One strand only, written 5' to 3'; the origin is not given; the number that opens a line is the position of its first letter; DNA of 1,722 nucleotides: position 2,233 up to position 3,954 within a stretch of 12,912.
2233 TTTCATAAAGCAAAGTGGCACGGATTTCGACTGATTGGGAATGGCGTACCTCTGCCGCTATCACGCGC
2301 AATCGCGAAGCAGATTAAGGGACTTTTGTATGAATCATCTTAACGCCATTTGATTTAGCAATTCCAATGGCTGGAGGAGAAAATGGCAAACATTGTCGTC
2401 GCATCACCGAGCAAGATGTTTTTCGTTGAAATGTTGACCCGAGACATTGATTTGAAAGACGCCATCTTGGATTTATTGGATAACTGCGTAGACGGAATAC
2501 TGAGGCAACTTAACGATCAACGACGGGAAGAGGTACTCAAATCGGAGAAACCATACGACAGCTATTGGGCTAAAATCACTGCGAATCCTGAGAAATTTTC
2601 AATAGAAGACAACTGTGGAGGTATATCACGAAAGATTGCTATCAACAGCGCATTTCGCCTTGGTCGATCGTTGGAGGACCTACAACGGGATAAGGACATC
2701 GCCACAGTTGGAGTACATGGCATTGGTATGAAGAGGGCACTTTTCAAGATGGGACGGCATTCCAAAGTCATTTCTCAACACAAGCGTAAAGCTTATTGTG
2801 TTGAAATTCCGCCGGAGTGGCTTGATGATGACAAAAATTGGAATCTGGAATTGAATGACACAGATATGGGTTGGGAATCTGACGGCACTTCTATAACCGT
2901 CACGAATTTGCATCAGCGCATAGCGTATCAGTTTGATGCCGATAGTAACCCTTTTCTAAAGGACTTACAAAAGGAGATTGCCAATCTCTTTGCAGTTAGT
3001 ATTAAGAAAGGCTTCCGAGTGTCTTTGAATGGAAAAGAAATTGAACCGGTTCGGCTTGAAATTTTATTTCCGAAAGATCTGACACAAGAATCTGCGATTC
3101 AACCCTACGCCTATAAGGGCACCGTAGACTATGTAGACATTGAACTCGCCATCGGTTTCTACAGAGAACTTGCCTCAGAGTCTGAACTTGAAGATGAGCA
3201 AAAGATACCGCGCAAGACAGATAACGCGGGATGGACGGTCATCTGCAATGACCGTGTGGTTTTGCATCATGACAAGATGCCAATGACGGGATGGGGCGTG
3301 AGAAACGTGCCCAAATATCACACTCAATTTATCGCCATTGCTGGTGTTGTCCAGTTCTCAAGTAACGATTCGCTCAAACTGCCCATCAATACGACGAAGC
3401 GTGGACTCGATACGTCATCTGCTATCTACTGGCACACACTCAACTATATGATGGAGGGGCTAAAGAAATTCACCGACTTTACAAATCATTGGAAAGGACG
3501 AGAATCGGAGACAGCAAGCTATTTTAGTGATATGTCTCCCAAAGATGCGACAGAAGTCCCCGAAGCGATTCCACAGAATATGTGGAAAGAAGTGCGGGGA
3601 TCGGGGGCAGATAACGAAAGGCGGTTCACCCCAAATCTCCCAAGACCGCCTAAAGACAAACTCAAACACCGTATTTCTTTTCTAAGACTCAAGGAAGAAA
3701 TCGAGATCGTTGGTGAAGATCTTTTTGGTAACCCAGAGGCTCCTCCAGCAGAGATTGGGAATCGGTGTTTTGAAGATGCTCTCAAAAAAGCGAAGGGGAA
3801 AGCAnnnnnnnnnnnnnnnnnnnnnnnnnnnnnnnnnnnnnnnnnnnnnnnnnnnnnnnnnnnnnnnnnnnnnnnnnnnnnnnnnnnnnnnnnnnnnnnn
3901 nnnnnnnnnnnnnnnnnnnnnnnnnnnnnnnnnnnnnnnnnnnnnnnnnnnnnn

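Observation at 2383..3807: MORC/MutL-type GHKL ATPase encoded next to a 5mC methyltransferase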

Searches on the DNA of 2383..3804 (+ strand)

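Call 49: search_dna_similar(query=L055:7001-9400:+, collection=ecoli_genomes, mode=distant, max_rows=10)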
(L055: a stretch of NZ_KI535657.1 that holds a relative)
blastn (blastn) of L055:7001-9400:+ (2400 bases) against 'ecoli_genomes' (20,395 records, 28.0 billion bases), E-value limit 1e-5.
Records with a match: 222; places in all: 223; records where one place covers at least 80% of the query: 49.
Genomes with a match: 222 of 5426; with a place that covers at least 80% of the query: 49. Places per genome that has any: lowest 1, median 1, highest 2. On chromosomes: 223 places; on plasmids: 0.
Best place of each record, by identity: 60-80% 222.
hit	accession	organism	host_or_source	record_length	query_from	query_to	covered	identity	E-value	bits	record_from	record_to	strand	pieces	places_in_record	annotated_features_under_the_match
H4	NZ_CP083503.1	Escherichia coli strain elppa5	Homo sapiens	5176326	5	2400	100%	78.8%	0e+0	2016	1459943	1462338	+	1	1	ATP-binding protein | O-methyltransferase | DNA cytosine methyltransferase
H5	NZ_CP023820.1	Escherichia coli strain 7/2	Homo sapiens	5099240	5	2400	100%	78.7%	0e+0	2012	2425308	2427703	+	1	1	ATP-binding protein | O-methyltransferase | DNA cytosine methyltransferase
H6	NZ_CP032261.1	Escherichia coli strain AR_0067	missing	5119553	5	2400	100%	78.7%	0e+0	2012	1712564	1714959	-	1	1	ATP-binding protein | O-methyltransferase | DNA cytosine methyltransferase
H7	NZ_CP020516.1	Escherichia coli strain 222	Homo sapiens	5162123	5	2400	100%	78.7%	0e+0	2012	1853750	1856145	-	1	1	ATP-binding protein | O-methyltransferase | DNA cytosine methyltransferase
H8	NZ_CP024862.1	Escherichia coli strain AR_0015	missing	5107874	5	2400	100%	78.7%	0e+0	2012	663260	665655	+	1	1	ATP-binding protein | O-methyltransferase | DNA cytosine methyltransferase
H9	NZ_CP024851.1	Escherichia coli strain AR_0006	missing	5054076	5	2400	100%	78.7%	0e+0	2012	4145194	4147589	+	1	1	ATP-binding protein | O-methyltransferase | DNA cytosine methyltransferase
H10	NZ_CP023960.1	Escherichia coli strain FDAARGOS_448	Homo sapiens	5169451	5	2400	100%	78.7%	0e+0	2012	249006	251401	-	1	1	ATP-binding protein | O-methyltransferase | DNA cytosine methyltransferase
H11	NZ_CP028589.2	Escherichia coli strain WCHEC4533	Homo sapiens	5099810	5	2400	100%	78.7%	0e+0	2012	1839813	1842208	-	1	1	ATP-binding protein | O-methyltransferase | DNA cytosine methyltransferase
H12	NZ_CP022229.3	Escherichia coli strain WCHEC96200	Homo sapiens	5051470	5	2400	100%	78.7%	0e+0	2012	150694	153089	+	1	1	ATP-binding protein | O-methyltransferase | DNA cytosine methyltransferase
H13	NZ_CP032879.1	Escherichia coli strain WCHEC000837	Homo sapiens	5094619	5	2400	100%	78.7%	0e+0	2012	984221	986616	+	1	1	ATP-binding protein | O-methyltransferase | DNA cytosine methyltransferase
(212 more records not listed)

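Call 50: get_annotated_region(hit=H4, flank=9000)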
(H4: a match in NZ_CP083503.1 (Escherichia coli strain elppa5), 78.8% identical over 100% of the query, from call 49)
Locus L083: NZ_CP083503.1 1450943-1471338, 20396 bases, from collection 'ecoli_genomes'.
description: Escherichia coli strain elppa5 chromosome, complete genome
organism: Escherichia coli strain elppa5 (NCBI taxid 562)
replicon: chromosome; assembly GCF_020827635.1
host: Homo sapiens; source: blood; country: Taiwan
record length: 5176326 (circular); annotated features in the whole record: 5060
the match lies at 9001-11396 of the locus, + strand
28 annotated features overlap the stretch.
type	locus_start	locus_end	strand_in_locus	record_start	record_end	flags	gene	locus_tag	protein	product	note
CDS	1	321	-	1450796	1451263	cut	-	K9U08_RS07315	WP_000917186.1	phage tail protein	-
CDS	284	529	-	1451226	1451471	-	lysC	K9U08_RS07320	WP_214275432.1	Rz1-like lysis system protein LysC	LysC is an Rz1-like component of a phage lytic system, substantially overlapping although not fully embedded in the ...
CDS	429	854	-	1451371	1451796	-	lysB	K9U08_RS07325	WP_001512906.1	Rz-like lysis system protein LysB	The gene for this Rz-like phage lysis system protein may overlap extensively with the gene for the other spanin ...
CDS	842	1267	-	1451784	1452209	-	-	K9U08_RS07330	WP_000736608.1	DNZ54_00345 family protein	-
CDS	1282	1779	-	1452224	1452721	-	-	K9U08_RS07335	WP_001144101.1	glycoside hydrolase family 104 protein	-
CDS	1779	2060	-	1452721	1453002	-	-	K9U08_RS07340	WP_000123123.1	phage holin family protein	-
CDS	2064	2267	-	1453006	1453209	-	-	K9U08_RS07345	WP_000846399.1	tail protein X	-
CDS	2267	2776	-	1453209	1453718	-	-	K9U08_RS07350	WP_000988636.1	head completion/stabilization protein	-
CDS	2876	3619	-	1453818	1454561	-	-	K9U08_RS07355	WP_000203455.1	terminase endonuclease subunit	-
CDS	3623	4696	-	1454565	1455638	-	-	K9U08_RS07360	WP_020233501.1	phage major capsid protein, P2 family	-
CDS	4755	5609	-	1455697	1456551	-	-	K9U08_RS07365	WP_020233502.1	GPO family capsid scaffolding protein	-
CDS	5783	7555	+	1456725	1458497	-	-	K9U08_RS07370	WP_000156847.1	terminase ATPase subunit family protein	-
CDS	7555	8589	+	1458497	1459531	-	-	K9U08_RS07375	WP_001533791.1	phage portal protein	-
CDS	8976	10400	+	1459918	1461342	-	-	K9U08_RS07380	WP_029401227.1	ATP-binding protein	-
CDS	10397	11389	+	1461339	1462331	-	-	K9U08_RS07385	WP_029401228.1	O-methyltransferase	-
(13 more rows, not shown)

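Call 92: search_dna_similar(query=L055:7001-9400:+, collection=ecoli_genomes, mode=distant, max_rows=16, rows=spread)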
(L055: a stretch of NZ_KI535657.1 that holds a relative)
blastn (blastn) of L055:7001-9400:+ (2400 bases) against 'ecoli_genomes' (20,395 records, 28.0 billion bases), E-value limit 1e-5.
Records with a match: 222; places in all: 223; records where one place covers at least 80% of the query: 49.
Genomes with a match: 222 of 5426; with a place that covers at least 80% of the query: 49. Places per genome that has any: lowest 1, median 1, highest 2. On chromosomes: 223 places; on plasmids: 0.
Best place of each record, by identity: 60-80% 222.
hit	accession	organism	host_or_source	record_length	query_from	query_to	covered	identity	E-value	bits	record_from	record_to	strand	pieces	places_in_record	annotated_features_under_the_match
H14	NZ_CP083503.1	Escherichia coli strain elppa5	Homo sapiens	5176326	5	2400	100%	78.8%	0e+0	2016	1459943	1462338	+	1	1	ATP-binding protein | O-methyltransferase | DNA cytosine methyltransferase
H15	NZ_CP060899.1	Escherichia coli strain EC21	Homo sapiens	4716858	5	2400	100%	78.7%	0e+0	2012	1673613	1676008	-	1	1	ATP-binding protein | O-methyltransferase | DNA cytosine methyltransferase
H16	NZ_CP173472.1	Escherichia coli strain 98224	Homo sapiens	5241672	5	2400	100%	78.7%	0e+0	2012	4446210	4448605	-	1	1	ATP-binding protein | O-methyltransferase | DNA cytosine methyltransferase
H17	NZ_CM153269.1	Escherichia coli strain F5446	Homo sapiens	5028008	5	2400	100%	78.7%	0e+0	2007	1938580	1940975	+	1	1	ATP-binding protein | O-methyltransferase | DNA cytosine methyltransferase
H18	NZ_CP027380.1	Escherichia coli strain 2013C-3250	missing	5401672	19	350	14%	67.6%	8e-13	87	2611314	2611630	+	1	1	ATP-binding protein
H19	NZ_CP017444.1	Escherichia coli O157:H7 strain 8368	Cattle Hide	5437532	19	350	14%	67.6%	8e-13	87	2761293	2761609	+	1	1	ATP-binding protein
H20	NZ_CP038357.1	Escherichia coli O157:H7 strain F7508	missing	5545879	19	350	14%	67.6%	8e-13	87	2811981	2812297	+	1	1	ATP-binding protein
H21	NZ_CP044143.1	Escherichia coli O157 strain AR-0429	missing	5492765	19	350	14%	67.6%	8e-13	87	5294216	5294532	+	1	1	ATP-binding protein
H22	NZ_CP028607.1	Escherichia coli strain 143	cattle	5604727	19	350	14%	67.6%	8e-13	87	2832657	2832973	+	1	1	ATP-binding protein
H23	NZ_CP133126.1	Escherichia coli O157:H7 strain PNUSAE146131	missing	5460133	19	350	14%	67.6%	8e-13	87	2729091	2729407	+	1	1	ATP-binding protein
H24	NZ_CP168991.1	Escherichia coli strain UTAK-8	Veal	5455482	19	350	14%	67.6%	8e-13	87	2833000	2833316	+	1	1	ATP-binding protein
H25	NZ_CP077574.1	Escherichia coli O111:H8 strain 7-54 11A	bovine feces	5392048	19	350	14%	67.6%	8e-13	87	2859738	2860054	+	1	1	ATP-binding protein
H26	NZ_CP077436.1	Escherichia coli O111:H8 strain TW05614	Homo sapiens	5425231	19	350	14%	67.6%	8e-13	87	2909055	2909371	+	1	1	ATP-binding protein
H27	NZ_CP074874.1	Escherichia coli strain 2011C_4037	Homo sapiens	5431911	19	350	14%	67.6%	8e-13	87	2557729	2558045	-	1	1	ATP-binding protein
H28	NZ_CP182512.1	Escherichia coli strain VTEC+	Grown in Blood agar culture medium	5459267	19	350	14%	67.6%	8e-13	87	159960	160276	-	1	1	ATP-binding protein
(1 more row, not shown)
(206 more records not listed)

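Call 93: get_annotated_region(hit=H19, flank=7000)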
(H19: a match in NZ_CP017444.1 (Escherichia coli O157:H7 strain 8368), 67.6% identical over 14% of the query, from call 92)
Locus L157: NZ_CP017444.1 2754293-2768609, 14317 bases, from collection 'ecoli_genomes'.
description: Escherichia coli O157:H7 strain 8368 chromosome, complete genome
organism: Escherichia coli O157:H7 strain 8368 (NCBI taxid 83334)
replicon: chromosome; assembly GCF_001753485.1
host: -; source: Cattle Hide; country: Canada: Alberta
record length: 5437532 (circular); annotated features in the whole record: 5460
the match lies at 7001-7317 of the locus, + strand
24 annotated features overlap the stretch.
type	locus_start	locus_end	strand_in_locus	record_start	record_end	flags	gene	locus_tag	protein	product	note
CDS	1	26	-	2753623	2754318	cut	-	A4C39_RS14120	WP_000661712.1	phage antirepressor protein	-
CDS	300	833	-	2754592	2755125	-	-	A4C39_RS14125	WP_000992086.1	lysozyme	-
CDS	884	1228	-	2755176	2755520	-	-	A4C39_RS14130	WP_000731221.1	YdfR family protein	-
CDS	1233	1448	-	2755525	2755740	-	-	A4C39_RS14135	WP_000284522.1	class II holin family protein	-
CDS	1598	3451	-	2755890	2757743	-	-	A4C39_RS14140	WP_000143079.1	SASA family carbohydrate esterase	-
CDS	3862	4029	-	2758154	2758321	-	-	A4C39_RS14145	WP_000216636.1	DUF3927 family protein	-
CDS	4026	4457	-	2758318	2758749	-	-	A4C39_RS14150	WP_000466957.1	tellurite resistance TerB family protein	-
tRNA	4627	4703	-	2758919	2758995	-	-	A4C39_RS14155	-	tRNA-Arg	-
tRNA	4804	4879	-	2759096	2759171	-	-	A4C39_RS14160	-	tRNA-Ile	-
CDS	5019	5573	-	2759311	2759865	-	-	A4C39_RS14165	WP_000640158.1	DUF1133 family protein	-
CDS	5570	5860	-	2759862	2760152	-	-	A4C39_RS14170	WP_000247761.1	DUF1364 domain-containing protein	-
CDS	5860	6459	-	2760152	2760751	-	-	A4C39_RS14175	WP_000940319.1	DUF1367 family protein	-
CDS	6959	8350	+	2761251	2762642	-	-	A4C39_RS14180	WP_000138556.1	ATP-binding protein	-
CDS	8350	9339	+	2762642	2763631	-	-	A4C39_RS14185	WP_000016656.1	O-methyltransferase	-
CDS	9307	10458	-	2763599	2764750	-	-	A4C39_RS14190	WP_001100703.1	DNA cytosine methyltransferase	-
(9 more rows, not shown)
